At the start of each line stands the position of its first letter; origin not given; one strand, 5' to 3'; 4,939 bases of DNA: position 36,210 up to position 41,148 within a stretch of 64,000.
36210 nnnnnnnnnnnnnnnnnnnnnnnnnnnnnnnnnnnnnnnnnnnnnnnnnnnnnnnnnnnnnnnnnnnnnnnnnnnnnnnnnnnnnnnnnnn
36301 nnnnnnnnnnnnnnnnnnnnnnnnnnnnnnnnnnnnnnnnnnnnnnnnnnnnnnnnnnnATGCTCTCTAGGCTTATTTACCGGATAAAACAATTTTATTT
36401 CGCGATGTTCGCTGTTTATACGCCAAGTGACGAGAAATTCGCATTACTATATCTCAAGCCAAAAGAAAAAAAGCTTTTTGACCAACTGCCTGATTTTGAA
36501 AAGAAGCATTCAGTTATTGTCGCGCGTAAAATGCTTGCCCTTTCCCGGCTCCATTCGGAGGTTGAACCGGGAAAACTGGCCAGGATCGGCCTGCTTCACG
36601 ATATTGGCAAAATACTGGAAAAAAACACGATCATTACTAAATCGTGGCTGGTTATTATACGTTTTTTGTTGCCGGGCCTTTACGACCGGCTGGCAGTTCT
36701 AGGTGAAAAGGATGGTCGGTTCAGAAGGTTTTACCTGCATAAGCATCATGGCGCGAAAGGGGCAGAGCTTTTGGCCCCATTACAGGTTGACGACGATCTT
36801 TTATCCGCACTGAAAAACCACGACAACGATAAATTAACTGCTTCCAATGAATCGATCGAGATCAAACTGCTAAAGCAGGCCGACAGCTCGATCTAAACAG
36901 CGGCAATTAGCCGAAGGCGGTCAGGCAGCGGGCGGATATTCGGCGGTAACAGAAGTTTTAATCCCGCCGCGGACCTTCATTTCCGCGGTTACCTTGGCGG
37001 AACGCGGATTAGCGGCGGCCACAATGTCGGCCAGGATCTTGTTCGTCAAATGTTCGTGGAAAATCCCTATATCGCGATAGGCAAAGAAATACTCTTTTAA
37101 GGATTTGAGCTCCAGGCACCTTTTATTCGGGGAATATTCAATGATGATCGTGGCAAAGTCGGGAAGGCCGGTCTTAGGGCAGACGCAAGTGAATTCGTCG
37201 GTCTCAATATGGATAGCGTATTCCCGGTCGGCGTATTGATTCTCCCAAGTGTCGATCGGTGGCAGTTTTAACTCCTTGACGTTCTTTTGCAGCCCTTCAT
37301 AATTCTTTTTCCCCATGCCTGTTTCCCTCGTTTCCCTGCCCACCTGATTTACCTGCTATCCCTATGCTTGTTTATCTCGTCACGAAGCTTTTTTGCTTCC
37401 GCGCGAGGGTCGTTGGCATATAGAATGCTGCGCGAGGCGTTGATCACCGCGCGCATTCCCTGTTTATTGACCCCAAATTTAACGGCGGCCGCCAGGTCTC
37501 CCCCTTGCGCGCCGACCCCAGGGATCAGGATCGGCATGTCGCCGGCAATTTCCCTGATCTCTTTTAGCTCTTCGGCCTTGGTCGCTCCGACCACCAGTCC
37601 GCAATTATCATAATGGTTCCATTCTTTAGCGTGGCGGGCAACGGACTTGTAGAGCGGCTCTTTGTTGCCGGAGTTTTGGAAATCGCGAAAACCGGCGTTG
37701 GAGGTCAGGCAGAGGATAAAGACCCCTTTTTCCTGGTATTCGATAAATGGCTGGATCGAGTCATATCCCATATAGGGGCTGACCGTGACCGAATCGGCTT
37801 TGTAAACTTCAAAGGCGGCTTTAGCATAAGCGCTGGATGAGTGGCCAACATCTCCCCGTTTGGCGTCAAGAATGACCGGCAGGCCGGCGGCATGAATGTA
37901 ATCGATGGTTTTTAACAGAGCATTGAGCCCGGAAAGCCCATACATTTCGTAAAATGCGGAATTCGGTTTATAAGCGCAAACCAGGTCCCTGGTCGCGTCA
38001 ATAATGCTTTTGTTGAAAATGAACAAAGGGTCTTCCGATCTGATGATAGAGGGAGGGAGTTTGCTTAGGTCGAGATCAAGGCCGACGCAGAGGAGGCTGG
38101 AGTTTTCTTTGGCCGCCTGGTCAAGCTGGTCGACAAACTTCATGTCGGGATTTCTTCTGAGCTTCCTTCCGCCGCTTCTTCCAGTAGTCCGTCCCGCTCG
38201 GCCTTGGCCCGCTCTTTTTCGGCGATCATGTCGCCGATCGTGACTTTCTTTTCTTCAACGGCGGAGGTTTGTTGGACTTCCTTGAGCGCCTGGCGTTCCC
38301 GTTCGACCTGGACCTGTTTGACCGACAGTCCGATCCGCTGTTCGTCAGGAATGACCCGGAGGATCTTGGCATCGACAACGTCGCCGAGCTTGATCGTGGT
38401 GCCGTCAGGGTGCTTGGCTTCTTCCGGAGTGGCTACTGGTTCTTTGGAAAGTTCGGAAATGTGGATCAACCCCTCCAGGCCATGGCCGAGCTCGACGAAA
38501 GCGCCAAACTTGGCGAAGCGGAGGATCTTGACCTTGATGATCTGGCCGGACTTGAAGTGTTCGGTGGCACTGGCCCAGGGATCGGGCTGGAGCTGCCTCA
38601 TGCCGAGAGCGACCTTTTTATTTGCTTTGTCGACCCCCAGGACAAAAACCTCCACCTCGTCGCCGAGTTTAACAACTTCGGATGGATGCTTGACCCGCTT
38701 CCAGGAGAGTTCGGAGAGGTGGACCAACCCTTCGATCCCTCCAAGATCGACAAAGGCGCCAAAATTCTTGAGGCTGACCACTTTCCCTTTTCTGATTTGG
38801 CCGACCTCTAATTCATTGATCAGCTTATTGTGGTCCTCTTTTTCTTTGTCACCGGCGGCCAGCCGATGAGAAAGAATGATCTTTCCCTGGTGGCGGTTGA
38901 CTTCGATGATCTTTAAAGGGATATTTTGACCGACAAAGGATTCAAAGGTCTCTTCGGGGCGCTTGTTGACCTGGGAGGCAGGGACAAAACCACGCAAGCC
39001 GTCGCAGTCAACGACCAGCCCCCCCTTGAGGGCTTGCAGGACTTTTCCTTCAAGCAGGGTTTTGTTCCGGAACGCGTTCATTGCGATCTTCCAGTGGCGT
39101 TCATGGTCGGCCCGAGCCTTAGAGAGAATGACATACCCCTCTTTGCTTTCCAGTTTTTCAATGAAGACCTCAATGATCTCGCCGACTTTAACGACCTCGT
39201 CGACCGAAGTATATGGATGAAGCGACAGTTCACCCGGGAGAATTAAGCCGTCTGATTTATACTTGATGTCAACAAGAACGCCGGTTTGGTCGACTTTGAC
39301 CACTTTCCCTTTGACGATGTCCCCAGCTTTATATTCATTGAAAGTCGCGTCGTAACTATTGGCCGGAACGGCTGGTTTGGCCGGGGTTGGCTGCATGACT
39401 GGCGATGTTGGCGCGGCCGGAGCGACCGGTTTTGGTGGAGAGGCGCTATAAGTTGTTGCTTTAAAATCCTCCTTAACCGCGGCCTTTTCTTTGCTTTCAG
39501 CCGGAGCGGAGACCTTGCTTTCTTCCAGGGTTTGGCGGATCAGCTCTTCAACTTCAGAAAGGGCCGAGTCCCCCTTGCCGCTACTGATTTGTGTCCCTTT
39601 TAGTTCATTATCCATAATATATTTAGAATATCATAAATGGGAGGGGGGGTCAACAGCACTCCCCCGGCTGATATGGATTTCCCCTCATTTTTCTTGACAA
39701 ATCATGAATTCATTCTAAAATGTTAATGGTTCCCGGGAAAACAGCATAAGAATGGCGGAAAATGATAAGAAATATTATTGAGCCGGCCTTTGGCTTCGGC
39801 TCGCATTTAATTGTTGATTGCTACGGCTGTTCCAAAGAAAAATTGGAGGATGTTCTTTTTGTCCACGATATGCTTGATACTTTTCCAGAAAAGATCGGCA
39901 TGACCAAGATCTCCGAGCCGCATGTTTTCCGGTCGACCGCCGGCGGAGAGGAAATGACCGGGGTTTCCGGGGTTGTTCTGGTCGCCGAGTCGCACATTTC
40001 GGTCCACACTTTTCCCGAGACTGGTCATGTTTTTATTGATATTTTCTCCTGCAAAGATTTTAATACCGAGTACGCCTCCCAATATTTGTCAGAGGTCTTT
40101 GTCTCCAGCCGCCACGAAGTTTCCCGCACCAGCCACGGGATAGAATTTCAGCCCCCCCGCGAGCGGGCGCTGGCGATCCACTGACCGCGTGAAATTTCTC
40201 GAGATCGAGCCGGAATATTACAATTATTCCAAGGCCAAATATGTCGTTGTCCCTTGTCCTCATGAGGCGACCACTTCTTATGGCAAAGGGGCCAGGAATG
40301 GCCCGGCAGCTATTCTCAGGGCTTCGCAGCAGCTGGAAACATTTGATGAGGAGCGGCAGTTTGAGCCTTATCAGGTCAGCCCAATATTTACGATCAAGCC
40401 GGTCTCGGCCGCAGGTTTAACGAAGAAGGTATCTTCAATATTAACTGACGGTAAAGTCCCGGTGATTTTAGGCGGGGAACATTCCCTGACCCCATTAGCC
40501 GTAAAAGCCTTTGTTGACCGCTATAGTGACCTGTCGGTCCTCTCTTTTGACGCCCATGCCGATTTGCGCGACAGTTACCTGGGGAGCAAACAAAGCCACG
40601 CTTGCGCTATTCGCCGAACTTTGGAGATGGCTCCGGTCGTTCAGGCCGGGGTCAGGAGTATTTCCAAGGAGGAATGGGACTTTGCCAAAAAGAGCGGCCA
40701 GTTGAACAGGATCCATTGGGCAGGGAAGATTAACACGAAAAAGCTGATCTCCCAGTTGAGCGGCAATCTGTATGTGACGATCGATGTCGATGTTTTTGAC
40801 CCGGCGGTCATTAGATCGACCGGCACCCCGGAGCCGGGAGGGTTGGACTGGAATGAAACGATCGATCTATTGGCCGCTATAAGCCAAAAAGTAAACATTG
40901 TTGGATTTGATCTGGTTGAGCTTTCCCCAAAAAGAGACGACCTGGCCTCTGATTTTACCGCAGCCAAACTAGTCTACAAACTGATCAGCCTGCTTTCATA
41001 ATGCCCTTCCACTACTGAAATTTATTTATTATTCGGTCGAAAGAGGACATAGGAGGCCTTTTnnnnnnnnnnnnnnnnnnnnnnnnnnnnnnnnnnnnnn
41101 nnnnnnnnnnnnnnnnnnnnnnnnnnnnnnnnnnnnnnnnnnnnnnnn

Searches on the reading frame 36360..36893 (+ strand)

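Call 60: search_protein_families(library=pfam, proteins=[window:36360-36893:+], max_evalue=0.000001)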
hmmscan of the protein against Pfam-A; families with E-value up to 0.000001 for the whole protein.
window:36360-36893:+ (178 aa): 1 family
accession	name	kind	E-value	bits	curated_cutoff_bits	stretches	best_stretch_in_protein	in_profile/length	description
PF01966.28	HD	-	8.6e-09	36.1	22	1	49-176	3-112/116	HD domain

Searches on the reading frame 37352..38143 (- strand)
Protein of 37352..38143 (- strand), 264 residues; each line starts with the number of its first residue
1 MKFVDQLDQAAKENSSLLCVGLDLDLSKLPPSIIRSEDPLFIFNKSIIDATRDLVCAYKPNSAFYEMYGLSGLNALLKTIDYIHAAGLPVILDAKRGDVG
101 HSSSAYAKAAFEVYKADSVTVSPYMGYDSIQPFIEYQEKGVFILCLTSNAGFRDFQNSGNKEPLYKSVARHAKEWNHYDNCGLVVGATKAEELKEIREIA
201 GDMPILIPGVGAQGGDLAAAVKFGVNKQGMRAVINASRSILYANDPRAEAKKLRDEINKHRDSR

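Call 60: search_protein_families(library=pfam, proteins=[window:37352-38143:-], max_evalue=0.000001)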
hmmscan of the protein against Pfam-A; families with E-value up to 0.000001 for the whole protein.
window:37352-38143:- (264 aa): 1 family
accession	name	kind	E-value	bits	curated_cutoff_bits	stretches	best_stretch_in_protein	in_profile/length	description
PF00215.30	OMPdecase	-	7.6e-38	131.1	27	1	17-252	2-220/221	Orotidine 5'-phosphate decarboxylase / HUMPS family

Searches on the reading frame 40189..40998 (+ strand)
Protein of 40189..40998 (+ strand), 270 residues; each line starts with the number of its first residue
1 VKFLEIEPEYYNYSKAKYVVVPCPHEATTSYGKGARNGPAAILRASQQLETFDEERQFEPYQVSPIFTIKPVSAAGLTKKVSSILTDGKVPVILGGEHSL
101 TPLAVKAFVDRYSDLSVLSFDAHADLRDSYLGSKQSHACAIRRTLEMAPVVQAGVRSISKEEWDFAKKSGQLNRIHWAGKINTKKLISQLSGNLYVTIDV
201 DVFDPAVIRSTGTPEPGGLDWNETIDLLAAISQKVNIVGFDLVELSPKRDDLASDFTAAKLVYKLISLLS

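Call 60: search_protein_families(library=pfam, proteins=[window:40189-40998:+], max_evalue=0.000001)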
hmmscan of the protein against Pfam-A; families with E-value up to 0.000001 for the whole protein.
window:40189-40998:+ (270 aa): 1 family
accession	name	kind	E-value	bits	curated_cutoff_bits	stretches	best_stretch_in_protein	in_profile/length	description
PF00491.26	Arginase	-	2.3e-59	201.6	22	1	17-265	2-277/280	Arginase family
